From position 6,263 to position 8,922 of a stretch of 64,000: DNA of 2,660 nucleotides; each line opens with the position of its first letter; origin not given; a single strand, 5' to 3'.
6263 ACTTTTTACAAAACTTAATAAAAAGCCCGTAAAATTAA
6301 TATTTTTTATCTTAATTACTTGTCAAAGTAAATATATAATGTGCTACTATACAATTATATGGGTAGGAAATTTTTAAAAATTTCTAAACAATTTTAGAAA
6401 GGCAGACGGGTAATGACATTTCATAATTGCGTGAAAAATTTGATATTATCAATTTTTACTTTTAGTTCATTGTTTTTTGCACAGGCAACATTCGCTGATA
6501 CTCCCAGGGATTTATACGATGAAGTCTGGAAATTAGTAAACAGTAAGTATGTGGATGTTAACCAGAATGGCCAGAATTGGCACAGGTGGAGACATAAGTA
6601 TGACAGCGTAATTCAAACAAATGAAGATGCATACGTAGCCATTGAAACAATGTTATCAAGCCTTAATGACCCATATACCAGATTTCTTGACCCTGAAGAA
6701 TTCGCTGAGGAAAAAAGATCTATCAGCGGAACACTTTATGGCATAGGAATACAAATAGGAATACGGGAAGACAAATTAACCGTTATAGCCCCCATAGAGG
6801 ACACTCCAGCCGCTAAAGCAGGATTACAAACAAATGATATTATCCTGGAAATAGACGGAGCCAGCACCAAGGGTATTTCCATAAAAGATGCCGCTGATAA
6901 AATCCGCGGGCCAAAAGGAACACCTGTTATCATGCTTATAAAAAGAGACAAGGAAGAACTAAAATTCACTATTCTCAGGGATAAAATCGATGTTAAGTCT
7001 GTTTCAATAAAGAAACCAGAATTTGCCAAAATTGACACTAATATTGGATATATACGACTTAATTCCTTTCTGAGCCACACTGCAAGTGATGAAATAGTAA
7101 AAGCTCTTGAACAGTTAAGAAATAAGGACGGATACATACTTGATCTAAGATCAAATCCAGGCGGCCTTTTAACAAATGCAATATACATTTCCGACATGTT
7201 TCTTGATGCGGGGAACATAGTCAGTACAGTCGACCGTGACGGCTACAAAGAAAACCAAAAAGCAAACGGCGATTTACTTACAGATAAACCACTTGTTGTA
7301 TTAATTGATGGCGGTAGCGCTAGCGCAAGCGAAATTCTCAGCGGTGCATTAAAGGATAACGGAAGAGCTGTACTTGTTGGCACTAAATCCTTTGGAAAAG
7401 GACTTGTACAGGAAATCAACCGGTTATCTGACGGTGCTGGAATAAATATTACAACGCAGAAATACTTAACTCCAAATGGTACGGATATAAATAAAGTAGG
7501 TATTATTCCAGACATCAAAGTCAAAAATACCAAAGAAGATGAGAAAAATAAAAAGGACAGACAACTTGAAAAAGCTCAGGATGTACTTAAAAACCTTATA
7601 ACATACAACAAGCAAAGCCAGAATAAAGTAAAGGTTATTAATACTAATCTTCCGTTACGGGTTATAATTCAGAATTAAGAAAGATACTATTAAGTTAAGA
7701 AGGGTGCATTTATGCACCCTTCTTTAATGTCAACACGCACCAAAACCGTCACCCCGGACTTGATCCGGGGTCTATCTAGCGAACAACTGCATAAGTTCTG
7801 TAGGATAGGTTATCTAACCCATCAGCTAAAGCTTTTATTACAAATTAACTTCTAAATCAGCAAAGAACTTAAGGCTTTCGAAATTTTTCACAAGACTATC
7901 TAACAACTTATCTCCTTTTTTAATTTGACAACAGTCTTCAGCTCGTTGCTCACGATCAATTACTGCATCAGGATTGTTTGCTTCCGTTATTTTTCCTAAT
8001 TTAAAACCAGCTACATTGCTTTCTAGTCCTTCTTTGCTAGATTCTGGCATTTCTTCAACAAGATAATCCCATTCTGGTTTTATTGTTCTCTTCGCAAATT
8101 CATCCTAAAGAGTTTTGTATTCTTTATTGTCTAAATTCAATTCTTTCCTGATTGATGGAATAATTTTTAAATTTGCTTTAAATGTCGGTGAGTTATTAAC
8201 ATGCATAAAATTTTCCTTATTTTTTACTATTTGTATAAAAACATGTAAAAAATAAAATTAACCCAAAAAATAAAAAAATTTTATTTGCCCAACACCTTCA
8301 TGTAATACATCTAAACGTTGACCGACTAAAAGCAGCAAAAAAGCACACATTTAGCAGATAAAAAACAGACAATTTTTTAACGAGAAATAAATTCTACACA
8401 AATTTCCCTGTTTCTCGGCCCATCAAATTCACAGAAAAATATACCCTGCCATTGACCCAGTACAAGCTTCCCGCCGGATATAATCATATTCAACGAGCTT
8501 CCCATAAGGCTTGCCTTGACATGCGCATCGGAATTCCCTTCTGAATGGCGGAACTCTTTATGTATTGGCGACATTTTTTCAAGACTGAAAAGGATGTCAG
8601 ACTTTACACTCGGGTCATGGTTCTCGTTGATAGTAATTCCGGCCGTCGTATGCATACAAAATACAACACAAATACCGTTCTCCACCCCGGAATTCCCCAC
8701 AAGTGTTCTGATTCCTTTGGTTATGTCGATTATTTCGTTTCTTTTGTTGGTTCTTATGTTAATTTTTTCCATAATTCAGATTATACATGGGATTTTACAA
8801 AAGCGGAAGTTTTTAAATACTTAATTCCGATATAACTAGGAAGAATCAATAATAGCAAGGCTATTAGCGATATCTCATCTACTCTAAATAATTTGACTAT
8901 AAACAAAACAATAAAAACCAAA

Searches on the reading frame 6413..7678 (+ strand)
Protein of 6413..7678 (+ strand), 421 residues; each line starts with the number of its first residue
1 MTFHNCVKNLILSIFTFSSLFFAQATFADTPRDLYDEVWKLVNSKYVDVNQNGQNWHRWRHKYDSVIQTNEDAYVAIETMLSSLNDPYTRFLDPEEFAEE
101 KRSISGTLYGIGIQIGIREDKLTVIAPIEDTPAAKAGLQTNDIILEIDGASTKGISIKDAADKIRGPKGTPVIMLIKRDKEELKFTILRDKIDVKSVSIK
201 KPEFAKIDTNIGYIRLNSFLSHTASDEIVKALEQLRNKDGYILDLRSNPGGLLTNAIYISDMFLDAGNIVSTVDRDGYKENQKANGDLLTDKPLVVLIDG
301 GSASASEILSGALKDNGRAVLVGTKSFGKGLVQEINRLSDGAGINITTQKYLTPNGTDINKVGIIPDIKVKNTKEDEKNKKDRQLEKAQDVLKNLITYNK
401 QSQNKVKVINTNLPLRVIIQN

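Call 44: search_protein_families(library=pfam, proteins=[window:6413-7678:+], max_evalue=0.0001)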
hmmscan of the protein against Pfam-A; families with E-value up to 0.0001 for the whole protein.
window:6413-7678:+ (421 aa): 4 families
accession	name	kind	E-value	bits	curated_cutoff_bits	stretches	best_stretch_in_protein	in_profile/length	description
PF03572.23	Peptidase_S41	-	1.3e-57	194.4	24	1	210-370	1-165/165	Peptidase family S41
PF17820.7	PDZ_6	-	5e-13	49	27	1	124-178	2-54/54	PDZ domain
PF13180.12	PDZ_2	-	1.6e-09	38.3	27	1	111-187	3-78/80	PDZ domain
PF00595.29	PDZ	-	2.4e-09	37.9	23.2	1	107-176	8-80/81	PDZ domain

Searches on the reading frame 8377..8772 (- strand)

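Call 44: search_protein_families(library=pfam, proteins=[window:8377-8772:-], max_evalue=0.0001)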
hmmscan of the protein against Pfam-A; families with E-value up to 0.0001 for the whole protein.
window:8377-8772:- (131 aa): 1 family
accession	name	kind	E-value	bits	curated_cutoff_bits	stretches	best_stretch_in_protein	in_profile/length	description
PF01894.22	UPF0047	-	9.9e-43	145.5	27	1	16-127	1-116/117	Uncharacterised protein family UPF0047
